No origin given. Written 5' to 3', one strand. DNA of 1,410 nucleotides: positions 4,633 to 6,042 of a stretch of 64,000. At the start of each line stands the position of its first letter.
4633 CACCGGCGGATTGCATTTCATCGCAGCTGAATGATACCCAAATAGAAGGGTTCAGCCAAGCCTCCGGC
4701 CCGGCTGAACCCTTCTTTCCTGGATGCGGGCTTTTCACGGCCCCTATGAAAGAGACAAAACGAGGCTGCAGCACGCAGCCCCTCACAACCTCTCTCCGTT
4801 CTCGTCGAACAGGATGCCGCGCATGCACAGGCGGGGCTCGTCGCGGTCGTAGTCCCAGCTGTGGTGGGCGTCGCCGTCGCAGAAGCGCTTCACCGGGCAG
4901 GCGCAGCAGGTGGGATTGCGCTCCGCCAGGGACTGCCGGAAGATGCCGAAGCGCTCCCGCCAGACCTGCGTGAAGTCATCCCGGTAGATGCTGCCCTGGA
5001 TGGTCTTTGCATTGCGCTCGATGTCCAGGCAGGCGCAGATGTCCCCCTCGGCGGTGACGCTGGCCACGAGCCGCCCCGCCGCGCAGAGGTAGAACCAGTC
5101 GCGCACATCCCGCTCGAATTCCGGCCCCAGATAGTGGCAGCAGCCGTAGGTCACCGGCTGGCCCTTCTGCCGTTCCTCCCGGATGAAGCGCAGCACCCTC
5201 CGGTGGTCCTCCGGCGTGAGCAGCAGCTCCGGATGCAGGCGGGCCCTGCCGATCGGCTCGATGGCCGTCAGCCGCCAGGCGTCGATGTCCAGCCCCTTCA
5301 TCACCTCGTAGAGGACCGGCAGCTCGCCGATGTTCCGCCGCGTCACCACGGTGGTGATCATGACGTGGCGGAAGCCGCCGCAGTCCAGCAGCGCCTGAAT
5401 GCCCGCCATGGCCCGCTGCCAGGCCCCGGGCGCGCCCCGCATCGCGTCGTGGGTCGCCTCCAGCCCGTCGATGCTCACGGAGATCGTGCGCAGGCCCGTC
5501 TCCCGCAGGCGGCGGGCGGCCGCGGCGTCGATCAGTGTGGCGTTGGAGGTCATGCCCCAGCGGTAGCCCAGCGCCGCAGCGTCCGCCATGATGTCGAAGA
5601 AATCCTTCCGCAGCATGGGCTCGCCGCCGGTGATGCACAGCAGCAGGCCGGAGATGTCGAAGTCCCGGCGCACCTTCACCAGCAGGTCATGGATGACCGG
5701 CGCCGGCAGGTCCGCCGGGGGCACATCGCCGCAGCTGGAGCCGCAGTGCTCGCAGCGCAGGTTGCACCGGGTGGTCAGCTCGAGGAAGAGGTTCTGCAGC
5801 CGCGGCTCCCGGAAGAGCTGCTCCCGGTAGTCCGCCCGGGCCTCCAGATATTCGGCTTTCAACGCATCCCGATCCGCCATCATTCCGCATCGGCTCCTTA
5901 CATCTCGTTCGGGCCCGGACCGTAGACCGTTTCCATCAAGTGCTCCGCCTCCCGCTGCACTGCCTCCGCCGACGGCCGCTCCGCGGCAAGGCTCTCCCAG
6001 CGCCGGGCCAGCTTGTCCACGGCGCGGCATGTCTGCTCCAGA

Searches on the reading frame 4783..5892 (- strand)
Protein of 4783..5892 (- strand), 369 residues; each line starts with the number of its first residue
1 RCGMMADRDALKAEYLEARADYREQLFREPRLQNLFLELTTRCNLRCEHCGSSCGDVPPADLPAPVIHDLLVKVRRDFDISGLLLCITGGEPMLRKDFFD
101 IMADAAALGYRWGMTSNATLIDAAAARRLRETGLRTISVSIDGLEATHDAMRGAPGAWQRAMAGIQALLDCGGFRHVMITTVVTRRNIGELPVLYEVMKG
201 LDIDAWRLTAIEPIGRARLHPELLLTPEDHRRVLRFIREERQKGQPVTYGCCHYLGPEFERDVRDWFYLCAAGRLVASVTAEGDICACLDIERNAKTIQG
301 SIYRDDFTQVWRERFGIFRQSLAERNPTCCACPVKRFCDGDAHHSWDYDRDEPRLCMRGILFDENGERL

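Call 3: search_protein_families(library=ncbifam, proteins=[window:4783-5892:-], max_evalue=1)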
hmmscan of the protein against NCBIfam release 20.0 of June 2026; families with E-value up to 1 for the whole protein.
window:4783-5892:- (369 aa): 73 families (the best 25 are shown)
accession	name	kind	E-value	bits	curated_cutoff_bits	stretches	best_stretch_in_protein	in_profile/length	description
TIGR04133.1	rSAM_w_lipo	hypoth_equivalog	4.2e-80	269.3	425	1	16-348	7-337/350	TIGR04133 family radical SAM/SPASM protein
TIGR04545.1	rSAM_ahbD_hemeb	equivalog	3.5e-40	138.5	500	1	38-244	5-208/339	heme b synthase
TIGR03962.1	mycofact_rSAM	equivalog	2.7e-35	122.2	265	1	36-340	15-311/339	mycofactocin radical SAM maturase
TIGR04103.1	rSAM_nif11_3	equivalog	4.6e-35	121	725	1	35-297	7-274/412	nif11-class peptide radical SAM maturase 3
TIGR04051.1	rSAM_NirJ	equivalog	1.2e-33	116.6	515.45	1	38-222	7-187/354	heme d1 biosynthesis radical SAM protein NirJ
TIGR04053.2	TIGR04053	equivalog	2e-33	116.1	395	1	35-241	10-214/366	TIGR04053 family radical SAM/SPASM domain-containing protein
TIGR04055.1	rSAM_NirJ2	equivalog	3e-30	105.9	500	1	40-342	7-304/326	putative heme d1 biosynthesis radical SAM protein NirJ2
NF045574.1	sacti_mat_StsB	exception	6.7e-30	104.3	625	1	25-237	88-294/466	StsB family radical SAM/SPASM domain sactipeptide maturase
TIGR04347.1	pseudo_SAM_Halo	equivalog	1.8e-29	103.2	525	1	2-238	8-239/390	TIGR04347 family pseudo-SAM/SPASM protein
TIGR04546.1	rSAM_ahbC_deAc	equivalog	9.4e-27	93.8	650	1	33-216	39-218/390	12,18-didecarboxysiroheme deacetylase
TIGR04054.1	rSAM_NirJ1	equivalog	3e-26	92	650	1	38-235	41-234/387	putative heme d1 biosynthesis radical SAM protein NirJ1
TIGR04303.1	GeoRSP_rSAM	equivalog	5e-25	88.8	400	1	40-336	12-300/325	GeoRSP system radical SAM/SPASM protein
TIGR04250.1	SCM_rSAM_ScmE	equivalog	6.3e-23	81.3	400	1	37-222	7-190/358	SynChlorMet cassette radical SAM/SPASM protein ScmE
TIGR04340.1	rSAM_ACGX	hypoth_equivalog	8.2e-23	81.2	400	2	37-218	7-189/341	radical SAM/SPASM domain protein, ACGX system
TIGR04251.1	SCM_rSAM_ScmF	equivalog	4.8e-22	78.8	400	1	32-217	3-188/353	SynChlorMet cassette radical SAM/SPASM protein ScmF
TIGR03913.1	rad_SAM_trio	equivalog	2e-20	72.7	591.75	1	36-340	22-333/477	GDL motif peptide-associated radical SAM/SPASM maturase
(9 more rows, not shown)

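Call 4: search_protein_families(library=pfam, proteins=[window:4783-5892:-], max_evalue=1)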
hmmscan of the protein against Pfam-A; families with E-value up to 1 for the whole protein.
window:4783-5892:- (369 aa): 2 families
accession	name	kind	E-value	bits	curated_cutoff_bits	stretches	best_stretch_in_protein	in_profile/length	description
PF04055.27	Radical_SAM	-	4.4e-19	69.7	29.5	1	38-192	2-160/166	Radical SAM superfamily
PF13186.11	SPASM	-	0.00011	22.9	21.5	1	270-333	1-67/67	Iron-sulfur cluster-binding domain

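Call 5: find_homologous_proteins(query=window:4783-5883:-, max_evalue=1e-20)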
Query window:4783-5883:- (366 aa): 1376 proteins with E <= 1e-20 among 8000 candidates; the best 120 are listed.
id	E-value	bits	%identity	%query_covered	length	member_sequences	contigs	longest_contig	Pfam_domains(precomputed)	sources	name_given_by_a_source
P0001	1.0e-250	849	99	100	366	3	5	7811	PF13186.12,PF04055.28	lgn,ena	-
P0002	3.8e-190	650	74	98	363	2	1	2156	PF13186.12,PF04055.28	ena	-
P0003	1.3e-185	635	74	98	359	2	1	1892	PF13186.12,PF04055.28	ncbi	-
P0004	4.4e-181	620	74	98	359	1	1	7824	PF13186.12,PF04055.28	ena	-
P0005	1.1e-179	615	72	96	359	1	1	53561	PF13186.12,PF04055.28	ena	-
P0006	8.9e-178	609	71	96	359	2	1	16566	PF13186.12,PF04055.28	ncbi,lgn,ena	-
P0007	1.1e-173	596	70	96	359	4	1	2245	PF13186.12,PF04055.28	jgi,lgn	-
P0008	9.9e-173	593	69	98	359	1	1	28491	PF13186.12,PF04055.28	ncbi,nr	ncbi:MAG: radical SAM protein [Clostridiales bacterium]|nr:radical SAM protein [Clostridiales bacter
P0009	3.5e-169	581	66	98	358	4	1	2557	PF13186.12,PF04055.28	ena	-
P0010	2.9e-156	538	65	98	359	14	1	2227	PF13186.12,PF04055.28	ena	-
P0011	1.6e-155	536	65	97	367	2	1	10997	PF13186.12,PF04055.28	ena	-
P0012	8.6e-150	517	63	99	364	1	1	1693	PF13186.12,PF04055.28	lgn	-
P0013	2.1e-146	506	63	97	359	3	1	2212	PF13186.12,PF04055.28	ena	-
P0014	5.9e-145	501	59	95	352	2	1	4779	PF13186.12,PF04055.28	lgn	-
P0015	1.1e-143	497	59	98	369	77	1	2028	PF13186.12,PF04055.28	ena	-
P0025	9.4e-138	477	57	96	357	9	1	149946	PF13186.12,PF04055.28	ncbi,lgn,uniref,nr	ncbi:radical SAM/SPASM domain-containing protein [Ruminococcus flavefaciens]|uniref:radical SAM/SPAS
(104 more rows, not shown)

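Call 6: find_related_loci(query=window:4783-5883:-, collection=genome_contigs, flank=4000)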
Query window:4783-5883:- (366 aa) in genome_contigs; peptide patterns used: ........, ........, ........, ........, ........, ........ (x = any residue, [..] = any of these).
126 stretches matched a pattern; 57 encode a relative of the query (tblastn E <= 1e-3); 57 distinct loci.
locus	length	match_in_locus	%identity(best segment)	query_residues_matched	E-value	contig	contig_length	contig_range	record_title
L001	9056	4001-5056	57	8-359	2e-140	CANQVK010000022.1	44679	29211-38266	MAG: uncultured Ruminococcus sp. isolate Lapin-033__bin28 genome assembly, contig: Lapin-033__NODE_606_length_44679_cov_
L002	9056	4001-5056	57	8-359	3e-140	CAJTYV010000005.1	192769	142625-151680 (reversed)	MAG TPA_asm: uncultured Ruminococcus sp. isolate MGBC117665 genome assembly, contig: MGBC117665.5, whole genome shotgun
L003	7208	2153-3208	58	8-359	7e-140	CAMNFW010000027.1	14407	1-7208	MAG: uncultured Ruminococcus sp. isolate SRR1222429_bin.119_metaWRAP_v1.3_MAG genome assembly, contig: NODE.10359_length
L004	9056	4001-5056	57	8-359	1e-139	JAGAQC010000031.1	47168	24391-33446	MAG: Ruminococcus sp. isolate RGIG8671 Water_deer_Colon-1__c98000, whole genome shotgun sequence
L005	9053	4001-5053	55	9-359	3e-135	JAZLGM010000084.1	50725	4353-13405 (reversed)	MAG: Ruminococcus sp. isolate T1900044997_TA20190059.MAGScoT_cleanbin_000012 SGB_4253_k141_89637, whole genome shotgun s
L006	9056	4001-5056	55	8-359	5e-135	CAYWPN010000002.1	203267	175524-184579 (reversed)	MAG TPA_asm: uncultured Alistipes sp. isolate SRP222994_co1_313 genome assembly, contig: NODE_14_length_203267_cov_87.07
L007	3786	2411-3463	54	9-359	1e-138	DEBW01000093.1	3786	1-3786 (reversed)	MAG TPA_asm: Ruminococcus flavefaciens isolate UBA2946 UBA2946_contig_52315, whole genome shotgun sequence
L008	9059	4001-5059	56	8-360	1e-134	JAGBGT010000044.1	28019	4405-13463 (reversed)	MAG: Ruminococcus sp. isolate RGIG9104 Water_deer_Rectum.Co__c555864, whole genome shotgun sequence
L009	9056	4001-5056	55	8-359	1e-134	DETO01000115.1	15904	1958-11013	MAG TPA_asm: Ruminococcus sp. UBA3286 UBA3286_contig_9084, whole genome shotgun sequence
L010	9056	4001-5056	53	8-359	2e-134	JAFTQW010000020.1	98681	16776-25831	MAG: Ruminococcus sp. isolate RGIG4067 Roe_deer_Cecum.Co__c523500, whole genome shotgun sequence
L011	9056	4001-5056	55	8-359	3e-134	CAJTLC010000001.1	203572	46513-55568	MAG TPA_asm: uncultured Ruminococcus sp. isolate MGBC100158 genome assembly, contig: MGBC100158.1, whole genome shotgun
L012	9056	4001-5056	54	8-359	6e-134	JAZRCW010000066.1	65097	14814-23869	MAG: Ruminococcus sp. isolate T1900045510_YK20190204.MAGScoT_cleanbin_000002 SGB_7552_k141_1885095, whole genome shotgun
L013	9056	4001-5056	54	8-359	6e-134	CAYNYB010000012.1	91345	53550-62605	MAG TPA_asm: uncultured Alistipes sp. isolate SRP199465_co2_417 genome assembly, contig: NODE_341_length_91345_cov_49.81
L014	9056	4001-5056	55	8-359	9e-134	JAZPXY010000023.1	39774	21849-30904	MAG: Bulleidia sp. isolate T1900044649_TS20190115.MAGScoT_cleanbin_000018 SGB_1401_k141_1138769, whole genome shotgun se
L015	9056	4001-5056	54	8-359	3e-133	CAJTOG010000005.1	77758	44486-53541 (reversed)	MAG TPA_asm: uncultured Ruminococcus sp. isolate MGBC103721 genome assembly, contig: MGBC103721.5, whole genome shotgun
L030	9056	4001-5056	55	8-359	3e-127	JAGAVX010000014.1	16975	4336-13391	MAG: Atopobiaceae bacterium isolate RGIG8822 Water_deer_Ileum.Co__c17460, whole genome shotgun sequence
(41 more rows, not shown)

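Call 20: find_encoding_contigs(protein=P0005, flank=3000, max_places=2)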
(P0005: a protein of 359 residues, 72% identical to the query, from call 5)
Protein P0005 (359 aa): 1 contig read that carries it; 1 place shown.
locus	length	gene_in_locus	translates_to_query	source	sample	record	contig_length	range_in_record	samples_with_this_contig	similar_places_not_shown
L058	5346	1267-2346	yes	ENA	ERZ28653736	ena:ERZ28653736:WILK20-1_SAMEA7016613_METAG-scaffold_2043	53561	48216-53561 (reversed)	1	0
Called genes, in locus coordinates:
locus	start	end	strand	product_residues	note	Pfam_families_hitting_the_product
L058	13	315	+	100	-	PF00208:ELFV_dehydrog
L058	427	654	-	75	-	-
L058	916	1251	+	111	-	-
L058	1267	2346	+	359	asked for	PF04055:Radical_SAM, PF13186:SPASM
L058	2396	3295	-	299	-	PF00198:2-oxoacid_dh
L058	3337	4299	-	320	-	PF01869:BcrAD_BadFG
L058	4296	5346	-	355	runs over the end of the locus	PF09989:DUF2229 (faint)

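Call 21: find_encoding_contigs(protein=P0008, flank=3000, max_places=2)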
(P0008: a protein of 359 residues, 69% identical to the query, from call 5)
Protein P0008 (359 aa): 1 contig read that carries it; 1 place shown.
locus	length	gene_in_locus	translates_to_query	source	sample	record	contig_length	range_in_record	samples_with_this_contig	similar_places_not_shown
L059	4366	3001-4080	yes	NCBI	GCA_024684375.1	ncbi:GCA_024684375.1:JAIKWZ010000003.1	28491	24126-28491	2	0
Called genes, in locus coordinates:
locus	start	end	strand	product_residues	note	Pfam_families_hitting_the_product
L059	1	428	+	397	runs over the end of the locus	PF00528:BPD_transp_1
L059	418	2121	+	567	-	PF00528:BPD_transp_1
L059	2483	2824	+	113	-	-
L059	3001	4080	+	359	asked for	PF04055:Radical_SAM, PF13186:SPASM (weak)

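Call 22: find_encoding_contigs(protein=P0006, flank=3000, max_places=2)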
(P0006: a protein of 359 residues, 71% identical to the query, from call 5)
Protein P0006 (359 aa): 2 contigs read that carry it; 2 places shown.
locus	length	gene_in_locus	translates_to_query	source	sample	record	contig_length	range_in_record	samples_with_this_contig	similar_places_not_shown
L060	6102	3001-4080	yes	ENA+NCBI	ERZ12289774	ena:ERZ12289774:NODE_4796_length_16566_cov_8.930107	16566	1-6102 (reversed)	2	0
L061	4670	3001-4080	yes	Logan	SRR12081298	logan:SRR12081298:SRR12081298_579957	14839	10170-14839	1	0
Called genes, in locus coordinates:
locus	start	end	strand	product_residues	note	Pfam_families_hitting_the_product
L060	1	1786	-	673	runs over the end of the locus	PF13802:Gal_mutarotas_2 (weak), PF01055:Glyco_hydro_31_2nd, PF21365:Glyco_hydro_31_3rd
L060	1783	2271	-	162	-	PF01966:HD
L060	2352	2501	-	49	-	PF02639:DUF188 (weak)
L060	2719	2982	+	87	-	-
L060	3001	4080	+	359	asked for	PF04055:Radical_SAM, PF13186:SPASM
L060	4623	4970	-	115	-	PF18823:InPase (weak)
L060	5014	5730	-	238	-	-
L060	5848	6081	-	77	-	-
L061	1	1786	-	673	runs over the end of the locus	PF13802:Gal_mutarotas_2 (weak), PF01055:Glyco_hydro_31_2nd, PF21365:Glyco_hydro_31_3rd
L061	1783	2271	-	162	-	PF01966:HD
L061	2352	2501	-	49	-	PF02639:DUF188 (weak)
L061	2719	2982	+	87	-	-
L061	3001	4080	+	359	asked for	PF04055:Radical_SAM, PF13186:SPASM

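Call 26: find_encoding_contigs(protein=P0001, flank=4000, max_places=4)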
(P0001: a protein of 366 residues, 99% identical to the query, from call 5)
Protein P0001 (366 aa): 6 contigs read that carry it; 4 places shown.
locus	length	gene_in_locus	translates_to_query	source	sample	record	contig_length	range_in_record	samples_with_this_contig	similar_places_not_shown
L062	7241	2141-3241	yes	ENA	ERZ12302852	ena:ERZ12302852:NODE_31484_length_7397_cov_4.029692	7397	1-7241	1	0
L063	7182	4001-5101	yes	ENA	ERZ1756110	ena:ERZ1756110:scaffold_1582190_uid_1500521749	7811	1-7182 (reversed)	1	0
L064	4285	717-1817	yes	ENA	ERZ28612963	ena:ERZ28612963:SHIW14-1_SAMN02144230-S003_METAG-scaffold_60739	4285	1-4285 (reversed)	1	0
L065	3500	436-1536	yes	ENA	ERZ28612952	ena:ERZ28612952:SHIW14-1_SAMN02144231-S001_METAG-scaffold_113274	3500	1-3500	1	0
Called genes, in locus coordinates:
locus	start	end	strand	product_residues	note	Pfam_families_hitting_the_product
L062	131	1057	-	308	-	PF03547:Mem_trans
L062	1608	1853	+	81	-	-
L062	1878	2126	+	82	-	-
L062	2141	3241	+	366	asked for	PF04055:Radical_SAM, PF13186:SPASM (weak)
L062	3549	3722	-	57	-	-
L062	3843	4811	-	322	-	PF13280:WYL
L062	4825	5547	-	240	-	PF00535:Glycos_transf_2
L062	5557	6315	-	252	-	PF13354:Beta-lactamase2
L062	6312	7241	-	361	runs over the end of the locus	?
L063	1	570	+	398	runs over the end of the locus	?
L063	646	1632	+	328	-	PF00756:Esterase (faint)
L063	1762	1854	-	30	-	-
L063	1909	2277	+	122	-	PF00881:Nitroreductase (weak)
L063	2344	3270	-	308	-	PF03547:Mem_trans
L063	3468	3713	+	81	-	-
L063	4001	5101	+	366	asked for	PF04055:Radical_SAM, PF13186:SPASM (weak)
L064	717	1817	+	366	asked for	PF04055:Radical_SAM, PF13186:SPASM (weak)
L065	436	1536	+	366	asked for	PF04055:Radical_SAM, PF13186:SPASM (weak)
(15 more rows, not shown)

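Call 27: find_encoding_contigs(protein=P0004, flank=4000, max_places=2)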
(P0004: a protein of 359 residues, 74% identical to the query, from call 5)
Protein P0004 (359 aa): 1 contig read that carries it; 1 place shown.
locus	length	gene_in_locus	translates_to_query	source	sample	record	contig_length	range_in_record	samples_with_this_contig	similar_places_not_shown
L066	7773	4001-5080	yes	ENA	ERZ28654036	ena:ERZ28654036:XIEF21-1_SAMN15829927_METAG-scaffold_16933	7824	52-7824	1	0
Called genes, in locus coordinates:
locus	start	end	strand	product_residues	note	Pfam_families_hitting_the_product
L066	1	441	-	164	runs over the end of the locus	?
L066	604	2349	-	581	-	PF00128:Alpha-amylase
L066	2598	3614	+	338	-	-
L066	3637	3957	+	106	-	-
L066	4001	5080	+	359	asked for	PF04055:Radical_SAM, PF13186:SPASM (weak)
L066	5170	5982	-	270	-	-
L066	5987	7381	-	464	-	PF00144:Beta-lactamase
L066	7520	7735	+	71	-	-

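Call 28: find_encoding_contigs(protein=P0002, flank=4000, max_places=2)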
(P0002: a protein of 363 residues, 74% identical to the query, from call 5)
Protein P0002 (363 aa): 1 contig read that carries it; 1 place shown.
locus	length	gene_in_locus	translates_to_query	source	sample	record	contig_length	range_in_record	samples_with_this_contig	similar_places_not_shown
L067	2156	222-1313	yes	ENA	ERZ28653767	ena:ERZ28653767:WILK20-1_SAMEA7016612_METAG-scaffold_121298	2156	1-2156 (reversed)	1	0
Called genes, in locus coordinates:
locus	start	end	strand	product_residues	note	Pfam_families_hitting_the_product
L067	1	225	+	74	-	?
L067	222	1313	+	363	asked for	PF04055:Radical_SAM, PF13186:SPASM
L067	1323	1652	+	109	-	-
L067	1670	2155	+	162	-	?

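Call 30: search_protein_families(library=ncbifam, proteins=[L058:916-1248:+, L059:2483-2821:+, L060:2719-2979:+, L066:3637-3954:+, L014:3720-3992:+, L030:3633-3983:+, L066:2598-3611:+], max_evalue=10)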
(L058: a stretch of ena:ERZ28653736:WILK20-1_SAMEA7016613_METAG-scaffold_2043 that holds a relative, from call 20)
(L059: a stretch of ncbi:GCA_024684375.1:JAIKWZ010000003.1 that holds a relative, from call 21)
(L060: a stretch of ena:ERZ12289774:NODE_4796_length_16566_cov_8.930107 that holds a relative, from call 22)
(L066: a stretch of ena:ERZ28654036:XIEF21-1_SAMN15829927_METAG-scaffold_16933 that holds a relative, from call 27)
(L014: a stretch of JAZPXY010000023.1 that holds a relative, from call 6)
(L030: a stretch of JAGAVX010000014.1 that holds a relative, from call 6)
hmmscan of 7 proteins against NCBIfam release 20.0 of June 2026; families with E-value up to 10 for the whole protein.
L058:916-1248:+ (111 aa): 0 families

L059:2483-2821:+ (113 aa): 2 families
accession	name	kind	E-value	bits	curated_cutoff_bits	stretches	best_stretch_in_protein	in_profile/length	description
TIGR04465.1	ArgArg_F420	equivalog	0.081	12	470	1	5-43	9-47/364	F420-dependent hydroxymycolic acid dehydrogenase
NF010409.0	PRK13835.1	subfamily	0.14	12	162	1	15-48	12-44/148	conjugal transfer protein TrbH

L060:2719-2979:+ (87 aa): 2 families
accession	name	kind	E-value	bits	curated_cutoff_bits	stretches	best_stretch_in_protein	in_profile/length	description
NF033894.1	Eex_IncN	subfamily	0.012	15.5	33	1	7-30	3-25/65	EexN family lipoprotein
NF047847.2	SS_mature_LptM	equivalog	0.2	11.8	27.7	1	1-23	1-20/31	LPS translocon maturation chaperone LptM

L066:3637-3954:+ (106 aa): 0 families

L014:3720-3992:+ (91 aa): 0 families

L030:3633-3983:+ (117 aa): 0 families

L066:2598-3611:+ (338 aa): 0 families

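Call 40: search_solved_structures(query=window:4783-5883:-, max_evalue=0.00001)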
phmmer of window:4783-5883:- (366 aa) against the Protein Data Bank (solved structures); distinct sequences matched with E-value up to 0.00001: 7.
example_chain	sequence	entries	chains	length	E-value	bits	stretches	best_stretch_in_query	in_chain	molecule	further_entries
7vob_C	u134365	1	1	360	3.7e-13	52.5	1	29-218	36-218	Cytosylglucuronate decarboxylase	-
7voc_C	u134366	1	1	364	3.8e-13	52.4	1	29-218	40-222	Cytosylglucuronate decarboxylase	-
6efn_A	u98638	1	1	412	1.4e-11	47.3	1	33-214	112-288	Sporulation killing factor maturation protein SkfB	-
6c8v_A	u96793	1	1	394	1.7e-09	40.4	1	30-289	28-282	Coenzyme PQQ synthesis protein E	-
5wgg_A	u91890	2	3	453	1.2e-08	37.7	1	17-349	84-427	Radical SAM domain protein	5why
2fb2_A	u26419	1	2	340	4.1e-08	35.9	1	29-144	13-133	Molybdenum cofactor biosynthesis protein A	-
1tv7_A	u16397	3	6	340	5.5e-08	35.5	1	29-144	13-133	Molybdenum cofactor biosynthesis protein A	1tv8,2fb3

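Call 58: predict_structure(alignment_id=A2)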
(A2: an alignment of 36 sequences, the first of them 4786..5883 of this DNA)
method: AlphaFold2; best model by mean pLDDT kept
length: 366 residues; sequences in the alignment: 36
mean_pLDDT: 92.3   pTM: 0.89
mean pLDDT of the five models: 92.3, 91.4, 89.7, 89.3, 89.2
residues with pLDDT >= 90: 291; 70-90: 65; 50-70: 10; < 50: 0
segments of 3 or more residues with pLDDT < 50: none
pLDDT, mean of each block of 10 residues (from residue 1): 82 94 96 89 71 71 97 96 91 95 96 95 97 96 94 96 98 97 97 95 93 87 96 96 91 91 89 95 92 95 97 95 95 92 93 91 80
secondary structure, 60 per line:
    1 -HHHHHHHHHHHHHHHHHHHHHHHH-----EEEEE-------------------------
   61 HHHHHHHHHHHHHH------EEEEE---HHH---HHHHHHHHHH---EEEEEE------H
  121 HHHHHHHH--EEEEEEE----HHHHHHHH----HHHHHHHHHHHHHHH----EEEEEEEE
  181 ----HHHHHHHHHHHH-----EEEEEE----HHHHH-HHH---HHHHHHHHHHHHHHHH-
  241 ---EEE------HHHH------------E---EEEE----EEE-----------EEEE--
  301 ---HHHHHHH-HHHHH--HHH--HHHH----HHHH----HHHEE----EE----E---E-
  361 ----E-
elements in order: H2-25 E31-35 H61-74 E81-85 H95-104 E108-113 H120-128 E131-137 H142-149 H154-168 E173-180 H185-196 E202-207 H212-216 H224-239 E244-246 H253-256 E273-276 E281-283 E295-298 H304-310 H312-316 H324-327 H332-335

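Call 62: fold_search(model_id=the predicted structure, library=pdb)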
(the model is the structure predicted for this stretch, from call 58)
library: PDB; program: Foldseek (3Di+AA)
matches with E <= 10: 1686; with E <= 0.001: 161
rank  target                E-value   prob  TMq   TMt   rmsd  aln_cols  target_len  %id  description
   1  6efn                  1.9e-15  1.00  0.66  0.64   3.6       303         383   23  Structure of a RiPP maturase, SkfB (released 2018-10-24)
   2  5v1s_A                5.2e-14  1.00  0.70  0.61   4.7       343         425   17  Crystal structure of Streptococcus suis SuiB bound to S-adenosylmethionine (released 2017-08-30)
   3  5v1q_B                5.2e-14  1.00  0.69  0.58   4.5       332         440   18  Crystal structure of Streptococcus suis SuiB (released 2017-08-30)
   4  5why_A                6.7e-14  1.00  0.64  0.57   4.6       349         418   19  Structural Insights into Thioether Bond Formation in the Biosynthesis of Sactipeptides (released 2017-07-26)
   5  5v1q_A                2.1e-13  1.00  0.69  0.60   4.9       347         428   17  Crystal structure of Streptococcus suis SuiB (released 2017-08-30)
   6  5v1s_B                2.2e-13  1.00  0.67  0.58   4.6       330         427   18  Crystal structure of Streptococcus suis SuiB bound to S-adenosylmethionine (released 2017-08-30)
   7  5why_B                2.6e-13  1.00  0.65  0.57   4.5       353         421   20  Structural Insights into Thioether Bond Formation in the Biosynthesis of Sactipeptides (released 2017-07-26)
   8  5wgg_A                4.2e-13  1.00  0.62  0.53   4.6       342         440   18  Structural Insights into Thioether Bond Formation in the Biosynthesis of Sactipeptides (released 2017-07-26)
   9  5v1t_A                5.4e-13  1.00  0.70  0.59   4.7       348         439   17  Crystal structure of Streptococcus suis SuiB bound to precursor peptide SuiA (released 2017-08-30)
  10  4k37_A                9.8e-13  1.00  0.69  0.69   3.9       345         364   19  Native anSMEcpe with bound AdoMet (released 2013-05-08)
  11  4k36_A                1.1e-12  1.00  0.68  0.66   4.3       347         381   19  His6 tagged anSMEcpe with bound AdoMet (released 2013-05-08)
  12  6c8v                  1.5e-12  1.00  0.59  0.69   4.3       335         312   17  X-ray structure of PqqE from Methylobacterium extorquens (released 2018-02-14)
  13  4k37_B                1.9e-12  1.00  0.68  0.68   3.7       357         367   18  Native anSMEcpe with bound AdoMet (released 2013-05-08)
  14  7vob                  2.0e-12  1.00  0.63  0.70   4.7       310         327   22  The crystal structure of a Radical SAM Enzyme BlsE involved in the Biosynthesis of Blasticidin S (released 2022-05-04)
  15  4k38_B                2.5e-12  1.00  0.66  0.67   4.1       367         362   18  Native anSMEcpe with bound AdoMet and Kp18Cys peptide (released 2013-05-08)
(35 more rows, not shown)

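Call 72: search_protein_families(library=padloc, proteins=[window:4786-5883:-], max_evalue=0.01)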
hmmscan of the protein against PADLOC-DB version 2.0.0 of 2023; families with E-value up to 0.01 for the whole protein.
window:4786-5883:- (366 aa): 3 families
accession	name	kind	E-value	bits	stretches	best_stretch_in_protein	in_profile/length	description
PDLC02903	pVip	-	7.7e-15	53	1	35-215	5-178/257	Viperins not associated with kinases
PDLC02904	pVip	-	4.9e-14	50.5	1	35-229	8-192/262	Viperins associated with kinases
PDLC02905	pVip-kinase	-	1.9e-05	22.1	1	34-146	186-299/474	Viperin-kinase fusion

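Call 73: search_protein_families(library=phrogs, proteins=[window:4786-5883:-], max_evalue=0.01)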
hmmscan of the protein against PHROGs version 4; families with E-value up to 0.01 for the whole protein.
window:4786-5883:- (366 aa): 3 families
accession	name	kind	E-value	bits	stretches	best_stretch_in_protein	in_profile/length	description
phrog_1802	-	other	6.8e-20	72.4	1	29-347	43-381/556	radical SAM domain-containing protein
phrog_15140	-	other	0.0012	18.8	1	36-216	93-275/366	radical SAM domain-containing protein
phrog_2076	-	moron, auxiliary metabolic gene and host takeover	0.0096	16.4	0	38-117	39-124/247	QueE-like radical SAM domain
